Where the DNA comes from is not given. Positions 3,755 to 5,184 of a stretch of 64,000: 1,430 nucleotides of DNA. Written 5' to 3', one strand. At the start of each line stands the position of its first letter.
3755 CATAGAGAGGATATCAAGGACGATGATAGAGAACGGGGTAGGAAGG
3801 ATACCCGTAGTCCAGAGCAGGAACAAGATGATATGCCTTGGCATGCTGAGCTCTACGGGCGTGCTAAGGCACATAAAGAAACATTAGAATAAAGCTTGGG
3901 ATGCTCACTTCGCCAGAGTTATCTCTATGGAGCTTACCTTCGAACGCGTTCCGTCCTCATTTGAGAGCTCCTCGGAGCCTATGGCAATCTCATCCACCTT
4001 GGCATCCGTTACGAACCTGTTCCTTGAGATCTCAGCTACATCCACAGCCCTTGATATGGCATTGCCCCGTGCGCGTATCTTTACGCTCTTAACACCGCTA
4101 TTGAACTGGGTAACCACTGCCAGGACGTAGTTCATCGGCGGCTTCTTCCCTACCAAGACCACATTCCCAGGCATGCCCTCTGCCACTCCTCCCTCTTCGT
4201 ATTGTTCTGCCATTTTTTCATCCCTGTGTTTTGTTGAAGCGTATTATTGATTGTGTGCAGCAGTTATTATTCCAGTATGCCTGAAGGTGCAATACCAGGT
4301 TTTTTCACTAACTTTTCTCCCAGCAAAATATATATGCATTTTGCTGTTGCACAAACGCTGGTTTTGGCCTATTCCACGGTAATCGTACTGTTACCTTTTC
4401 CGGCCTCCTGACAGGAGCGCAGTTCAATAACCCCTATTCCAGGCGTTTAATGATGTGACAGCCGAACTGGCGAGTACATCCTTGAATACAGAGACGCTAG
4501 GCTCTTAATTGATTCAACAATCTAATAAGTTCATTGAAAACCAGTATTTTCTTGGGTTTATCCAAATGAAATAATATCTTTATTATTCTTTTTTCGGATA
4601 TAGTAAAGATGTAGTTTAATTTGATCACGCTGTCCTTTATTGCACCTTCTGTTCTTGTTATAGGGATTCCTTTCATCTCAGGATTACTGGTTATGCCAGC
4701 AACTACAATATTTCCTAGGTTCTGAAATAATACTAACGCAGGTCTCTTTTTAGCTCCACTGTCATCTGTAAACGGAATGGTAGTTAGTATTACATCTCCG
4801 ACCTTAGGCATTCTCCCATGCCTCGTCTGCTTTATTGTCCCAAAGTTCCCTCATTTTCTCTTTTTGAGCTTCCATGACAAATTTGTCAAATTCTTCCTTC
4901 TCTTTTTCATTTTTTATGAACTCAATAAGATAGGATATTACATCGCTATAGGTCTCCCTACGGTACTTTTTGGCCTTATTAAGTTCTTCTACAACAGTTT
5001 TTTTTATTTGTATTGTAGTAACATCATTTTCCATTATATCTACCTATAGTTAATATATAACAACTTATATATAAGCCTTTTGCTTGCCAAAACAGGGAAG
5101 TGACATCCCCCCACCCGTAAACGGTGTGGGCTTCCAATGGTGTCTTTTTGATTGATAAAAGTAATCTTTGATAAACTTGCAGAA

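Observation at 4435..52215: Recurring architecture: three AT-rich insertions, each just downstream of a gene and flanked by a copy of that gene's 3' end, none with an integrase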

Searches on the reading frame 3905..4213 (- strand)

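Call 18: search_protein_families(library=pfam, proteins=[window:3905-4213:-], max_evalue=0.01)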
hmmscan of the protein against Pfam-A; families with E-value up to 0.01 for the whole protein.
window:3905-4213:- (102 aa): 1 family
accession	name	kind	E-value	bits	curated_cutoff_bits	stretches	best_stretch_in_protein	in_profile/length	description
PF01918.27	Alba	-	2.7e-19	69.1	25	1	17-78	1-64/66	Alba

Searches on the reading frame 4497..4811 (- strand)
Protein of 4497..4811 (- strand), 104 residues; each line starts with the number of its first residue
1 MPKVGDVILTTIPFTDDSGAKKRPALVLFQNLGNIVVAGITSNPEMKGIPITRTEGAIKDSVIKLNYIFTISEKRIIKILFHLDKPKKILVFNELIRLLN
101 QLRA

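Call 18: search_protein_families(library=pfam, proteins=[window:4497-4811:-], max_evalue=0.01)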
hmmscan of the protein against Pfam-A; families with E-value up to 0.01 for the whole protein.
window:4497-4811:- (104 aa): 1 family
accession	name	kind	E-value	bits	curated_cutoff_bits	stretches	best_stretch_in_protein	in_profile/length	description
PF02452.23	PemK_toxin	-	5.5e-09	36.6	23.1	1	4-92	2-102/109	PemK-like, MazF-like toxin of type II toxin-antitoxin system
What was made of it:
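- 4497..4811 (-): MazF/PemK-like toxin gene (104 aa). PF02452 E 5.5e-9 (call 18).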

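Call 21: find_encoding_contigs(protein=window:4497-4811:-, flank=6000, max_places=10)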
Protein window:4497-4811:- (104 aa): 9 contigs read that carry it; 5 places shown.
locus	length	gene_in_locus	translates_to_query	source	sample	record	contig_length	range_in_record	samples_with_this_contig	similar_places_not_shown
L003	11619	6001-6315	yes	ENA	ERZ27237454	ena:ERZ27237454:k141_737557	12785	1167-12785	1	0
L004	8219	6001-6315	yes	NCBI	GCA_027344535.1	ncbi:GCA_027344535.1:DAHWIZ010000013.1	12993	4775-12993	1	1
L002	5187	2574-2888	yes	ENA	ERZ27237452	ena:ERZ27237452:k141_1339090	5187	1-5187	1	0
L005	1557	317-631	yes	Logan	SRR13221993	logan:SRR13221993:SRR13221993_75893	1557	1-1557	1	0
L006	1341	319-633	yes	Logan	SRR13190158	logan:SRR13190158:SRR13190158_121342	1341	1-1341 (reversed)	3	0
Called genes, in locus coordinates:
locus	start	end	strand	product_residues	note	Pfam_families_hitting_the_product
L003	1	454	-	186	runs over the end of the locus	PF01015:Ribosomal_S3Ae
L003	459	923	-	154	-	PF08069:Ribosomal_S13_N, PF00312:Ribosomal_S15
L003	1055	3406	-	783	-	PF00133:tRNA-synt_1, PF09334:tRNA-synt_1g, PF08264:Anticodon_1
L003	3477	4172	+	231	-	PF00005:ABC_tran, PF02463:SMC_N (faint), PF13175:AAA_15 (faint), PF13304:AAA_21 (weak)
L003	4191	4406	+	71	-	-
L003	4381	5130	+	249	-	PF01061:ABC2_membrane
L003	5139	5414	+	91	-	PF13145:Rotamase_2, PF13616:Rotamase_3, PF00639:Rotamase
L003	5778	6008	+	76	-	-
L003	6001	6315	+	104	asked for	PF02452:PemK_toxin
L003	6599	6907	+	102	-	PF01918:Alba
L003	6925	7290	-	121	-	PF00571:CBS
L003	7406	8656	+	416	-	PF01336:tRNA_anti-codon, PF00152:tRNA-synt_2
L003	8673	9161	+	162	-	PF04008:Adenosine_kin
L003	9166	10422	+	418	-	PF27218:MJ0043_C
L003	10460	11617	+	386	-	?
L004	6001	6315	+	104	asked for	PF02452:PemK_toxin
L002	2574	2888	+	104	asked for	PF02452:PemK_toxin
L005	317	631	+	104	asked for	PF02452:PemK_toxin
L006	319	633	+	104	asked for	PF02452:PemK_toxin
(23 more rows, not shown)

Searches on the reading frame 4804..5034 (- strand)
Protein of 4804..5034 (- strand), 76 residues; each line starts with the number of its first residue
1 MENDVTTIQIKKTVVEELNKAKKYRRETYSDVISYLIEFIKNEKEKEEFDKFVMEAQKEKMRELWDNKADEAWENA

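Call 18: search_protein_families(library=pfam, proteins=[window:4804-5034:-], max_evalue=0.01)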
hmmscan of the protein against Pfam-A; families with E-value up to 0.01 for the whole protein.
window:4804-5034:- (76 aa): 3 families
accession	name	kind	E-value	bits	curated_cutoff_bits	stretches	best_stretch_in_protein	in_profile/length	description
PF02697.20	VAPB_antitox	-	0.00073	20.7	27.9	1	7-54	2-47/69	Putative antitoxin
PF13638.12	PIN_4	-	0.0033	18.1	21.9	1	7-71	23-90/132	PIN domain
PF03682.18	UPF0158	-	0.0049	17.3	21.1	1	12-62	9-58/157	Uncharacterised protein family (UPF0158)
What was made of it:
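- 4804..5034 (-): Antitoxin gene (76 aa) of the MazEF-like pair. It overlaps the toxin gene by 8 nt. Weak VAPB_antitox match, E 7e-4, below the curated cutoff (call 18).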

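Call 77: search_protein_families(library=phrogs, proteins=[window:4804-5034:-], max_evalue=0.1)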
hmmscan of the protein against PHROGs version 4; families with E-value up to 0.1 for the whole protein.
window:4804-5034:- (76 aa): 3 families
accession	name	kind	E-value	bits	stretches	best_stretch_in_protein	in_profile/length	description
phrog_38126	-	unknown function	0.0051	17.8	1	10-63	5-54/57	-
phrog_6521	-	moron, auxiliary metabolic gene and host takeover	0.03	15.3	1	17-54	76-113/243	membrane protein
phrog_15090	-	unknown function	0.056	14.2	1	2-63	68-127/178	-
